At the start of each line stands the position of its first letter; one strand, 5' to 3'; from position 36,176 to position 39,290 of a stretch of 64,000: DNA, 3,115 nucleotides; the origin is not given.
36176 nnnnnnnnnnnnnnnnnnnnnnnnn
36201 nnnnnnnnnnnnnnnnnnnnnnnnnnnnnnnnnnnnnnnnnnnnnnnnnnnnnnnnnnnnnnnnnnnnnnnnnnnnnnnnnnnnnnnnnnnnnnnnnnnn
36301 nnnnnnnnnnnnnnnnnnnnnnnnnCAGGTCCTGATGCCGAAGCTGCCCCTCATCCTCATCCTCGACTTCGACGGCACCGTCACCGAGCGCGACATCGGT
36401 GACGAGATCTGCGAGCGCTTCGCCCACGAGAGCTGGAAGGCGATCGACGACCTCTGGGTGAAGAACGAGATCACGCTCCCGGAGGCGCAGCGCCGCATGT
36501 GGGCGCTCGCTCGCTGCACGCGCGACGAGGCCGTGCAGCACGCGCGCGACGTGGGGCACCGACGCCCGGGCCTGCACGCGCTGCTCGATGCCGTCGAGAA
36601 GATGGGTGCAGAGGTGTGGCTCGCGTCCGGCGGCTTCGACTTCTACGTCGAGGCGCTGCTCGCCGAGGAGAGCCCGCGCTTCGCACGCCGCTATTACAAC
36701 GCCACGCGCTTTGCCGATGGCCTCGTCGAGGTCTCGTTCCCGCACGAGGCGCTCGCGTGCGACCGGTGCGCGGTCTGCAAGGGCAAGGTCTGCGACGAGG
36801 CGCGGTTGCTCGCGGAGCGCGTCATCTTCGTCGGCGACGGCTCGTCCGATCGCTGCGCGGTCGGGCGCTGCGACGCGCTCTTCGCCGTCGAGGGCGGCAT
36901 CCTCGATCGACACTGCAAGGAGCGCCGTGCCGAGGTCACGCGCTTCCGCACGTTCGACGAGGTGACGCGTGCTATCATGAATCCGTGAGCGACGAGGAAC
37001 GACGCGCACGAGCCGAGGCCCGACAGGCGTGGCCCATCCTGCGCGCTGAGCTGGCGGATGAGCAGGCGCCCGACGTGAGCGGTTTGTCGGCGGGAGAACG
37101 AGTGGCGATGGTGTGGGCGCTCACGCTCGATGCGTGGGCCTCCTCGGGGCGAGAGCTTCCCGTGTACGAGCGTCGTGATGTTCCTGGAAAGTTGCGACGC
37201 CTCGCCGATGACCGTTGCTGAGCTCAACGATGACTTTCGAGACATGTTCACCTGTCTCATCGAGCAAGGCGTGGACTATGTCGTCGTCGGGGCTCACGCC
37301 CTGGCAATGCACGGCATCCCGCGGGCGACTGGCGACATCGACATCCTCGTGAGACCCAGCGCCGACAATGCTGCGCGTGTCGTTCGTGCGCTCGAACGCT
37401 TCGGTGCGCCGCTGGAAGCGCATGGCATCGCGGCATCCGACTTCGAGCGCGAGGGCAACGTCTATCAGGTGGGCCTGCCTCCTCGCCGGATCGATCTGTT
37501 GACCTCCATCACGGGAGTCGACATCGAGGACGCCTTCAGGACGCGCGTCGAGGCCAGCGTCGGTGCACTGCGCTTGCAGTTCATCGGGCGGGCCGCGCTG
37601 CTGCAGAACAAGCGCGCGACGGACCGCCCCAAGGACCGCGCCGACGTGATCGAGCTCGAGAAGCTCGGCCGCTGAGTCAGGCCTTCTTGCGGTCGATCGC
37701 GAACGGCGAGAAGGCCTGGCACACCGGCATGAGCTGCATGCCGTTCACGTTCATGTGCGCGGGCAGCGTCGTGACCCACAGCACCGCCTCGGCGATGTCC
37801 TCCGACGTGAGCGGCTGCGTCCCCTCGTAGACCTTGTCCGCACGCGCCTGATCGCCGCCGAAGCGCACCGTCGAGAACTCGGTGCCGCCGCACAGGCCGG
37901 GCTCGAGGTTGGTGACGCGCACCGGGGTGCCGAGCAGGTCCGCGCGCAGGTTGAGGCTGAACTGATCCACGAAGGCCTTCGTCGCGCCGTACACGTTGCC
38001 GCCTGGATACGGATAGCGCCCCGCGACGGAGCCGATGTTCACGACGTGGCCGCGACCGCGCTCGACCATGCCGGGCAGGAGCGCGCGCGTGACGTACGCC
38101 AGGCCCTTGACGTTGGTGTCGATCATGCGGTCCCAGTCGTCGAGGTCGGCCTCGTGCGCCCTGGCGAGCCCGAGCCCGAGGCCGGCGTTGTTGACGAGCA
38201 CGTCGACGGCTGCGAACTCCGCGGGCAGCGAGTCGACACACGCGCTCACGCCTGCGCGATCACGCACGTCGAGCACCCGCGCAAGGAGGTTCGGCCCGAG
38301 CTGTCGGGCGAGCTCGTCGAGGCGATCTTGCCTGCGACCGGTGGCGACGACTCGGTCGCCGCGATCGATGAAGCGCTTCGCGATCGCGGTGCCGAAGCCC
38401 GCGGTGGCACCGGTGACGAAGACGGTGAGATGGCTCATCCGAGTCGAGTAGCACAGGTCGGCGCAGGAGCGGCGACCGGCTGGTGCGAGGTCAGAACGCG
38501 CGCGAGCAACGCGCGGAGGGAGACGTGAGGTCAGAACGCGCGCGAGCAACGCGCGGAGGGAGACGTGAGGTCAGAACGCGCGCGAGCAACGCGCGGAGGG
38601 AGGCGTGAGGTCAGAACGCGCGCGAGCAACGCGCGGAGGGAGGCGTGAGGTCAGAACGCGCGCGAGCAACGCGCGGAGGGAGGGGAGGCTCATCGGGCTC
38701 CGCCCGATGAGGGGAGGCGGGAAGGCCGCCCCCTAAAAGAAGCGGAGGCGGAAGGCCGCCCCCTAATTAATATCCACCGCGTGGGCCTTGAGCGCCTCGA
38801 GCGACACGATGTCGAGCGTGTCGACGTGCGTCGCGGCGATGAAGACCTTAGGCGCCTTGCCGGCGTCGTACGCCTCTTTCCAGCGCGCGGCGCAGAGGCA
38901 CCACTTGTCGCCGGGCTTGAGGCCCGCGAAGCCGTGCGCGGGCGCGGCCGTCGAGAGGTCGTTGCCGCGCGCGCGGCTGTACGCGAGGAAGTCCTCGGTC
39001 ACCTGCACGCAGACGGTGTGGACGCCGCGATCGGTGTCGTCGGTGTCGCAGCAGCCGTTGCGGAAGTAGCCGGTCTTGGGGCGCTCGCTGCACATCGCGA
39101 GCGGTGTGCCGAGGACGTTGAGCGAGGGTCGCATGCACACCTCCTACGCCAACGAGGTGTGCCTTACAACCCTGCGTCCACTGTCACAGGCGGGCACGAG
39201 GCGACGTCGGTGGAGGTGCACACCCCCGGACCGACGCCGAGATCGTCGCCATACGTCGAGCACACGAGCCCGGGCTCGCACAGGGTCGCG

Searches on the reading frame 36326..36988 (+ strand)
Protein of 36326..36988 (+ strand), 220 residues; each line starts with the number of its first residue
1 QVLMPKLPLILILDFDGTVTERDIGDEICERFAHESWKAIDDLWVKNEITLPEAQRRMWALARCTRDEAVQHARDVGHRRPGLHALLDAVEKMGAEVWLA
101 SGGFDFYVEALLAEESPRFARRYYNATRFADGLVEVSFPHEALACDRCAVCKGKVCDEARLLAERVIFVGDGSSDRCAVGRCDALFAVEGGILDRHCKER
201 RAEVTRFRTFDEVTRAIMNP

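Call 9: search_protein_families(library=pfam, proteins=[window:36326-36988:+], max_evalue=0.01)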
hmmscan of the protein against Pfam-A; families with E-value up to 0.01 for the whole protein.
window:36326-36988:+ (220 aa): 3 families
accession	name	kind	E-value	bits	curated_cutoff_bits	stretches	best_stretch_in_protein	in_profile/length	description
PF12710.13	HAD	-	2.2e-11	45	27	1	12-177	2-186/189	haloacid dehalogenase-like hydrolase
PF06888.18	Put_Phosphatase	-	3.4e-09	36.9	27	1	10-182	2-188/234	Putative Phosphatase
PF00702.32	Hydrolase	-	1.6e-05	25.9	26.4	1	11-175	4-183/191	haloacid dehalogenase-like hydrolase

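Call 10: search_protein_families(library=ncbifam, proteins=[window:36326-36988:+], max_evalue=0.01)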
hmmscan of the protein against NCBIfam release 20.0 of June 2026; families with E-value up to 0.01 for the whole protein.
window:36326-36988:+ (220 aa): 6 families
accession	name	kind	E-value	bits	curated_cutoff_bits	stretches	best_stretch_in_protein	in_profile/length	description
NF007103.0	PRK09552.1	equivalog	4.3e-28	98.5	292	1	10-217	5-212/220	2-hydroxy-3-keto-5-methylthiopentenyl-1-phosphate phosphatase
TIGR03333.1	salvage_mtnX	equivalog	1e-24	87.7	303.2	1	11-218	2-209/214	2-hydroxy-3-keto-5-methylthiopentenyl-1-phosphate phosphatase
TIGR01489.1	DKMTPPase-SF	subfamily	5.1e-22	78.9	81.55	1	9-187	2-186/188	MtnX-like HAD-IB family phosphatase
TIGR01488.1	HAD-SF-IB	subfamily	2.3e-17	63.5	45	1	11-179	2-174/177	HAD-IB family phosphatase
TIGR00338.1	serB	equivalog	1.3e-09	37.9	144.15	1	10-187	16-192/219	phosphoserine phosphatase SerB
NF008350.0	PRK11133.1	equivalog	3.1e-05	23.3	413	1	8-175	110-276/324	phosphoserine phosphatase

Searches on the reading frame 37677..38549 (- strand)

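Call 9: search_protein_families(library=pfam, proteins=[window:37677-38549:-], max_evalue=0.01)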
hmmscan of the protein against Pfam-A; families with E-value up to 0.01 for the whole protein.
window:37677-38549:- (290 aa): 5 families
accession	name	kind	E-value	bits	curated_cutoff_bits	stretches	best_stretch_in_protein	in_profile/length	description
PF00106.31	adh_short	-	7.6e-51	172.8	26.6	1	42-225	2-186/195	short chain dehydrogenase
PF13561.12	adh_short_C2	-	2.4e-33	116.1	27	1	47-259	1-216/236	Enoyl-(Acyl carrier protein) reductase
PF08659.16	KR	-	3e-14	53.8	22.6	1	42-203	2-165/180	KR domain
PF01370.27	Epimerase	-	2.1e-05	24.5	20.9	1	43-209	1-163/240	NAD dependent epimerase/dehydratase family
PF03807.23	F420_oxidored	-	0.0022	19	21.6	1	52-90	10-50/94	NADP oxidoreductase coenzyme F420-dependent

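Call 10: search_protein_families(library=ncbifam, proteins=[window:37677-38549:-], max_evalue=0.01)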
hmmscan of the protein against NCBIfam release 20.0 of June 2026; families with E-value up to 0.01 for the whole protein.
window:37677-38549:- (290 aa): 217 families (the best 25 are shown)
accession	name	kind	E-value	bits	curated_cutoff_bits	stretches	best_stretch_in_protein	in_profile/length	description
NF007829.0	PRK10538.1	equivalog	4.1e-116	386.7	411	1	42-287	2-247/248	bifunctional NADP-dependent 3-hydroxy acid dehydrogenase/3-hydroxypropionate dehydrogenase YdfG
NF005559.1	PRK07231.1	subfamily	4.7e-45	154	215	1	39-270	3-238/249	glucose 1-dehydrogenase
NF004824.0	PRK06180.1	subfamily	7.9e-41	140.1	298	1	40-218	4-181/279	oxidoreductase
NF005878.0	PRK07825.1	subfamily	9.1e-40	136.7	287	1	37-261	6-218/278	short chain dehydrogenase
NF005594.0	PRK07326.1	equivalog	9.2e-39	133.4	271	1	39-271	5-227/237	SDR family oxidoreductase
NF005065.0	PRK06482.1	equivalog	3.2e-38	131.7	291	1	42-244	4-201/276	SDR family oxidoreductase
NF038213.1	SDR_TniO_fam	equivalog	8.3e-38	130.2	300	1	42-277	4-248/249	SDR family oxidoreductase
NF006114.0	PRK08263.1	subfamily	1.7e-37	129.2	290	1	42-226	5-187/280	short chain dehydrogenase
NF009466.0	PRK12826.1-2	subfamily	2.8e-37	128.5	222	1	42-271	5-236/248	3-oxoacyl-ACP reductase FabG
NF052558.1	MBtsdlDhBudC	equivalog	1.8e-35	122.7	270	1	42-273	5-235/250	meso-2,3-butanediol dehydrogenase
NF005672.0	PRK07454.1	equivalog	2.3e-35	121.9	234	1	40-280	6-241/241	SDR family oxidoreductase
NF004526.0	PRK05872.1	subfamily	3.4e-35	121.6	276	1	36-212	6-182/297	short-chain dehydrogenase/reductase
NF005806.0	PRK07666.1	equivalog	1.4e-34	119.5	286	1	39-260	6-221/239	3-ketoacyl-ACP reductase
NF006123.0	PRK08267.1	equivalog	2.7e-34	118.6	261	1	42-286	4-249/261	SDR family oxidoreductase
NF004823.0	PRK06179.1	subfamily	3.1e-34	118.6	310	1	39-220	4-179/271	oxidoreductase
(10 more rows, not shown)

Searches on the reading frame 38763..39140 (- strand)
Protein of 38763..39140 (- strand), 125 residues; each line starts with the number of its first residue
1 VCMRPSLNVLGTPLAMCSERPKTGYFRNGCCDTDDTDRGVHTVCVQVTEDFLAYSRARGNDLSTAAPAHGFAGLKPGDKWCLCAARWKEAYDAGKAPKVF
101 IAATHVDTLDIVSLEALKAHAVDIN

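Call 9: search_protein_families(library=pfam, proteins=[window:38763-39140:-], max_evalue=0.01)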
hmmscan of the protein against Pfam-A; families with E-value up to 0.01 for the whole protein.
window:38763-39140:- (125 aa): 1 family
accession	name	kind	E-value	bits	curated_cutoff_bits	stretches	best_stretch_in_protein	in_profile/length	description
PF09996.14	DUF2237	-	5.8e-53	178.1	25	1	8-121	2-115/115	Uncharacterized protein conserved in bacteria (DUF2237)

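Call 10: search_protein_families(library=ncbifam, proteins=[window:38763-39140:-], max_evalue=0.01)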
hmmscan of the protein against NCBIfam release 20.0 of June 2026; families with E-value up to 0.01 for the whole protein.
window:38763-39140:- (125 aa): 0 families
